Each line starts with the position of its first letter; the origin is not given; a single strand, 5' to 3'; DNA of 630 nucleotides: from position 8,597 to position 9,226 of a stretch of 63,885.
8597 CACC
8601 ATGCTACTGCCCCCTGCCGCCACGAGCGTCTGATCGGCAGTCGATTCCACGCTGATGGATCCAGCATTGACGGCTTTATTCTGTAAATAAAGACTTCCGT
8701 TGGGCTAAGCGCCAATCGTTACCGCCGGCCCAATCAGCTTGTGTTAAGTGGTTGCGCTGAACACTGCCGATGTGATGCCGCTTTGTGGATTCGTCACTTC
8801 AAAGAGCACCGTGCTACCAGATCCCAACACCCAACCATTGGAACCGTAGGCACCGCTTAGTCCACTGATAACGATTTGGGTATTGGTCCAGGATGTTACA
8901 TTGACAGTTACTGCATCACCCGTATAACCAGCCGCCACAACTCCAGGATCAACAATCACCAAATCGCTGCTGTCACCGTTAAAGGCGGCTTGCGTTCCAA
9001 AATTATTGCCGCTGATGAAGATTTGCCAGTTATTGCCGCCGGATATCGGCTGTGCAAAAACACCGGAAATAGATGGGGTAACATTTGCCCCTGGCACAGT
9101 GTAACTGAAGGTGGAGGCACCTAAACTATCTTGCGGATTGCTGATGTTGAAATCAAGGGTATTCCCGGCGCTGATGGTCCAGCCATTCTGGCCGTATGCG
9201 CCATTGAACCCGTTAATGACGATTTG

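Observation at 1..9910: Candidate undescribed system: tandem array of modular LEPR-XLL surface proteins sharing one IPT-like module but carrying swappable payloads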

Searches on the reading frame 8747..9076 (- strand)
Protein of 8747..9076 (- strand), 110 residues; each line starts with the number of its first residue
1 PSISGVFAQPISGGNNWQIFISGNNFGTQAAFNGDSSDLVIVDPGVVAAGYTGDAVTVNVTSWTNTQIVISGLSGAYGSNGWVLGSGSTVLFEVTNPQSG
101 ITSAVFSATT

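Call 7: search_protein_families(library=pfam, proteins=[P0003], max_evalue=0.1)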
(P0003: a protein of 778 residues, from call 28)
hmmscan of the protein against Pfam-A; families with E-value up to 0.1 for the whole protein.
P0003 (778 aa): 0 families

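Call 8: search_protein_families(library=ncbifam, proteins=[P0003], max_evalue=0.1)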
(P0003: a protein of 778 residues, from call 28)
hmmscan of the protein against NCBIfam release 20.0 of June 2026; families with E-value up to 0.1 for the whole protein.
P0003 (778 aa): 2 families
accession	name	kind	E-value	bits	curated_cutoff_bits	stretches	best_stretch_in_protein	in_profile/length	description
TIGR03803.2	Gloeo_Verruco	domain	2.8e-63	209.5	44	6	297-346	1-50/50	choice-of-anchor tandem repeat GloVer-containing protein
NF012209.1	LEPR-8K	domain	2.5e-05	23.7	17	1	38-52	2-16/24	LEPR-XLL domain-containing protein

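Call 19: search_protein_families(library=pfam, proteins=[window:8747-9076:-], max_evalue=1)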
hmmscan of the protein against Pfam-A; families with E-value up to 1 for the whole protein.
seq(110 aa): 1 family
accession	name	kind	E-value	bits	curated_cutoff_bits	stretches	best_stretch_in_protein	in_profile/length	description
PF05409.19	Peptidase_C30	-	0.074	12.8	25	1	47-90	85-129/288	Coronavirus endopeptidase C30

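Call 28: search_protein_representatives(alignment_id=A1)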
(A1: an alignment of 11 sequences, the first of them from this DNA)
Query: 11 sequences, 111 profile positions. Proteins with E-value up to 0.001 (for the whole library): 924; up to 1e-10: 554; up to 1e-30: 44. The best 150 are listed.
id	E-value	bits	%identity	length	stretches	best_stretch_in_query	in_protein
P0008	2.6e-200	668.0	-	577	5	1-111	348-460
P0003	5.5e-152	512.4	-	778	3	1-111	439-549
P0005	4.3e-127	432.3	-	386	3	1-110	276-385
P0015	1.8e-108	372.3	-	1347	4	1-104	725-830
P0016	1.2e-105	363.2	-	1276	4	5-110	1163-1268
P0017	1.1e-104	360.2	-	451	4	7-109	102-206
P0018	6.0e-86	299.8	-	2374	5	1-110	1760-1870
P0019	2.6e-84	294.6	-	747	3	2-110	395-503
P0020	2.5e-81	284.9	-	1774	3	1-111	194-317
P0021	5.4e-79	277.4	-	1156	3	2-110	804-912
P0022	3.2e-78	274.9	-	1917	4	1-111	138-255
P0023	1.1e-73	260.3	-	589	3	7-109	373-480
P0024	5.1e-55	200.2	-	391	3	2-109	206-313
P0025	7.3e-53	193.3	-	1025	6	1-103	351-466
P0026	1.5e-49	182.6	-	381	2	2-107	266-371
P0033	5.8e-43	161.4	-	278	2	4-110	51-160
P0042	6.3e-38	145.2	-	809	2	3-109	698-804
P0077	5.1e-26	106.9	-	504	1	7-110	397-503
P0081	2.4e-24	101.5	-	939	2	1-104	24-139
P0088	1.1e-22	96.2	-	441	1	3-110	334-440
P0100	5.7e-22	93.8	-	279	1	1-110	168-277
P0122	6.8e-21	90.4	-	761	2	8-110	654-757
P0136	2.4e-20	88.6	-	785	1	8-110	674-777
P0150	1.1e-19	86.4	-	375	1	8-110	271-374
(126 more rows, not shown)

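Call 31: find_related_loci(query=A1, collection=genome_contigs, flank=6000)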
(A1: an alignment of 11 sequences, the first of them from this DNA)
Query A1 (110 aa) in genome_contigs; peptide patterns used: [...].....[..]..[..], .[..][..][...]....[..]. (x = any residue, [..] = any of these).
114 stretches matched a pattern; 7 encode a relative of the query (tblastn E <= 1e-3); 5 distinct loci.
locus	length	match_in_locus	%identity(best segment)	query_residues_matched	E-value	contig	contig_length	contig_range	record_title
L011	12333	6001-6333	60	1-109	7e-36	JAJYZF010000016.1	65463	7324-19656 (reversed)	MAG: Planctomycetota bacterium isolate FK5.bin10 NODE_422_length_65463_cov_2.981220, whole genome shotgun sequence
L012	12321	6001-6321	53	1-106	2e-32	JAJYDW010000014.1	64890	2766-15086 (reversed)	MAG: Planctomycetota bacterium isolate DBS1-1.bin122 NODE_594_length_64890_cov_3.686997, whole genome shotgun sequence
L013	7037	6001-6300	58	1-99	3e-32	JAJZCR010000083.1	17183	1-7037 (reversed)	MAG: Planctomycetota bacterium isolate JA3.bin18 NODE_1630_length_17183_cov_7.573171, whole genome shotgun sequence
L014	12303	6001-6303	44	1-98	8e-19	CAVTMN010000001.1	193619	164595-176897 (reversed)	MAG: Candidatus Eremiobacteraeota bacterium isolate MFD06435.bin.2.174 genome assembly, contig: contig_105150, whole gen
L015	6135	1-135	62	63-107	1e-15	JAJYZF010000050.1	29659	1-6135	MAG: Planctomycetota bacterium isolate FK5.bin10 NODE_1724_length_29659_cov_2.704321, whole genome shotgun sequence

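Call 50: search_protein_families(library=pfam, alignment_id=A3, max_evalue=0.001)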
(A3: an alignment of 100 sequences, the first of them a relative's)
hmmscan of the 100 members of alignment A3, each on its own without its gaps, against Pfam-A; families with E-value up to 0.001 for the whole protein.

A. member 1, P0017 (451 aa): 3 families
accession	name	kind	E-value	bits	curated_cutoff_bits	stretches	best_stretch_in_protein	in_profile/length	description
PF02563.21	Poly_export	-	2.4e-10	40.9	28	0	63-83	9-27/77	Polysaccharide biosynthesis/export protein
PF01833.30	TIG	-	6.4e-06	26.5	20.9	0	100-142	3-42/84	IPT/TIG domain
PF06693.16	DUF1190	-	0.00024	21.9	22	0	337-363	128-154/159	Protein of unknown function (DUF1190)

B. families by the number of members that match (of 100 scanned): 83 families (the first 25 are shown)
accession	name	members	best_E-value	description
PF01833.30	TIG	26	2.1e-11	IPT/TIG domain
PF02563.21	Poly_export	9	2.8e-11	Polysaccharide biosynthesis/export protein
PF18911.6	PKD_4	4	2.5e-16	PKD domain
PF00801.26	PKD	4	3.7e-10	PKD domain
PF02369.22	Big_1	3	1.6e-08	Bacterial Ig-like domain (group 1)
PF01061.29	ABC2_membrane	2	1.3e-21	ABC-2 type transporter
PF12698.13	ABC2_membrane_3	2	7.6e-09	ABC-2 family transporter protein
PF07705.17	CARDB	2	7.1e-06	CARDB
PF06693.16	DUF1190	2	6.7e-05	Protein of unknown function (DUF1190)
PF00150.24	Cellulase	1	3.2e-59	Cellulase (glycosyl hydrolase family 5)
PF13290.12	CHB_HEX_C_1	1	1.7e-46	Chitobiase/beta-hexosaminidase C-terminal domain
PF05345.18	He_PIG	1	4.4e-43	Putative Ig domain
PF13570.13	Beta-prop_ACSF4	1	7.6e-37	Beta-alanine-activating enzyme, beta-propeller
PF13287.12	Fn3_assoc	1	2e-34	Fn3 associated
PF00005.33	ABC_tran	1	1e-27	ABC transporter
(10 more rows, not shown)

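Call 78: list_cluster_members(proteins=[P0021, P0033, P0042, P0077, P0088, P0100, P0122, P0136, P0150, P0081])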
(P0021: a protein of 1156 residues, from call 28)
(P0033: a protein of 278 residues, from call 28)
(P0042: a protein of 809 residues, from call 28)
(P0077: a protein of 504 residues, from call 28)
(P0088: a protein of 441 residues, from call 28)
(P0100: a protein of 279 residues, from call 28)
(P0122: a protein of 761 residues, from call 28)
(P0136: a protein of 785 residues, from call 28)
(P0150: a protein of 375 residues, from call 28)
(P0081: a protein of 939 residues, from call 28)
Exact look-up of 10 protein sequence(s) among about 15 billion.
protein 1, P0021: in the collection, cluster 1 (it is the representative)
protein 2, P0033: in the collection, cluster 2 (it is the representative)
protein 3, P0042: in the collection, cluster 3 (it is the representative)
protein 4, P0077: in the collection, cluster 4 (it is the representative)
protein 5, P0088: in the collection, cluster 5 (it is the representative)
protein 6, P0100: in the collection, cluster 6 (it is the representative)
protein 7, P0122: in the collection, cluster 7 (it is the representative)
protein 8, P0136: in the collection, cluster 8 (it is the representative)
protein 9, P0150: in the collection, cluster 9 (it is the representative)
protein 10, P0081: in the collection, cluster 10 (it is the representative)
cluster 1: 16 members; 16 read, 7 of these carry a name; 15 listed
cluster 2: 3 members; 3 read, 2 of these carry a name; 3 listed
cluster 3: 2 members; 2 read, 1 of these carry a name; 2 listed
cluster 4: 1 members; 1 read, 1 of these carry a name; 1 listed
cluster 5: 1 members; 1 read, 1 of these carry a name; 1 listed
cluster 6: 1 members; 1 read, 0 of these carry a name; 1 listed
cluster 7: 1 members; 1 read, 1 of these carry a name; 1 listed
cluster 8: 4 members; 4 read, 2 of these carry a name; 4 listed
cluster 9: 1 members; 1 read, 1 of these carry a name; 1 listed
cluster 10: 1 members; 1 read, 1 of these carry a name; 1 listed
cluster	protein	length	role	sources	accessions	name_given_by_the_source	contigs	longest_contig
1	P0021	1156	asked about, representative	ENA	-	-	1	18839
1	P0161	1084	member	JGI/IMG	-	protein involved in polysaccharide export with SLBB domain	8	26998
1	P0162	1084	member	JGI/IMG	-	protein involved in polysaccharide export with SLBB domain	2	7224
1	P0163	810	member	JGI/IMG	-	protein involved in polysaccharide export with SLBB domain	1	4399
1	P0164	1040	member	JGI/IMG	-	protein involved in polysaccharide export with SLBB domain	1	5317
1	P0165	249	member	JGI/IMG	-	hypothetical protein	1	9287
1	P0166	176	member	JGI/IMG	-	hypothetical protein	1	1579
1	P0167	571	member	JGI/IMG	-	protein involved in polysaccharide export with SLBB domain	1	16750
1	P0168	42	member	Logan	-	-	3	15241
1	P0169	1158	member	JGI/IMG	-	-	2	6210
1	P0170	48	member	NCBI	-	-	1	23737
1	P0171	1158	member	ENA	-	-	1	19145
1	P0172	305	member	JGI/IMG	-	-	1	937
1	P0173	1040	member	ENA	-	-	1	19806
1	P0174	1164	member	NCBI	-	-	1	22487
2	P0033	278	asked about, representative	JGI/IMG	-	hypothetical protein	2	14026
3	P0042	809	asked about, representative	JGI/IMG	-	aryl-phospho-beta-D-glucosidase BglC (GH1 family)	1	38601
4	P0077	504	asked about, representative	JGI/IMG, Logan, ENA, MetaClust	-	\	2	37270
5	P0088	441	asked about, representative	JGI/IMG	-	hypothetical protein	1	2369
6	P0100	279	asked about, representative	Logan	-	-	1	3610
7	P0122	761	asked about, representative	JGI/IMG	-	hypothetical protein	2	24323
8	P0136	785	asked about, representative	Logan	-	-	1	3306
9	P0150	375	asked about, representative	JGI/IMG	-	hypothetical protein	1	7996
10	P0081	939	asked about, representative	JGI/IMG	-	hypothetical protein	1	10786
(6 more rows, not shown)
